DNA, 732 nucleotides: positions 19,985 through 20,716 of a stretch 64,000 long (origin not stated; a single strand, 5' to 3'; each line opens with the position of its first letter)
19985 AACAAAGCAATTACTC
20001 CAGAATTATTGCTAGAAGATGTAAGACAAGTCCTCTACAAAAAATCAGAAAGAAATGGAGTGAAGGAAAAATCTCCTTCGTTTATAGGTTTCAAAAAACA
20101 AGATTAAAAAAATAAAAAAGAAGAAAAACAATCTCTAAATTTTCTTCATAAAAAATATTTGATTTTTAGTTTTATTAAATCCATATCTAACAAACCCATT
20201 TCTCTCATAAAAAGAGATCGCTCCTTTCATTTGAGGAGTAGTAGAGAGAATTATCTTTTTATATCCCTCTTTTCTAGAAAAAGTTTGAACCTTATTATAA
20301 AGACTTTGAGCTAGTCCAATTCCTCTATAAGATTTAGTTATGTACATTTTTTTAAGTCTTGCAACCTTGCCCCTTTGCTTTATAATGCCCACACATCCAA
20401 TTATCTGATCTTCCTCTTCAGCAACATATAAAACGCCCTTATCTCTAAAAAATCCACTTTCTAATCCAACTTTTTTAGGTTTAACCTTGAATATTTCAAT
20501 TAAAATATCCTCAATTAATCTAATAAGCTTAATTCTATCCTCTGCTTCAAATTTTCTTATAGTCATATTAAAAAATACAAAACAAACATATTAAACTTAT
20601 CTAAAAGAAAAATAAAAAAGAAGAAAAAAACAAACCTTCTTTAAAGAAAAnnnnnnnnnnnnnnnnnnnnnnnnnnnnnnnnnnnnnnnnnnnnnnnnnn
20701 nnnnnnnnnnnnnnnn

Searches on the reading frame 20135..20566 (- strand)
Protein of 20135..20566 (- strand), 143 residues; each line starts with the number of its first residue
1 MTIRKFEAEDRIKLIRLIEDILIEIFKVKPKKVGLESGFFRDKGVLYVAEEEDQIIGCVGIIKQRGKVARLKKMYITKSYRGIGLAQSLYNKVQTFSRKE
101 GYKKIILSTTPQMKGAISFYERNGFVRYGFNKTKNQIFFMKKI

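Call 61: search_protein_families(library=pfam, proteins=[window:20135-20566:-], max_evalue=0.0001)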
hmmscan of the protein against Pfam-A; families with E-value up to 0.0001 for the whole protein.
window:20135-20566:- (143 aa): 3 families
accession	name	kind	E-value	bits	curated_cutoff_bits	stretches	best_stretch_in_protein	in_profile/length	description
PF00583.31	Acetyltransf_1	-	1.2e-17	64.7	20.7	1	26-125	16-116/116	Acetyltransferase (GNAT) family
PF13508.13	Acetyltransf_7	-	5.9e-16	59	27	1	43-126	2-83/84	Acetyltransferase (GNAT) domain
PF13673.13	Acetyltransf_10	-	1.5e-13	51.3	23.6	1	45-140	32-122/128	Acetyltransferase (GNAT) domain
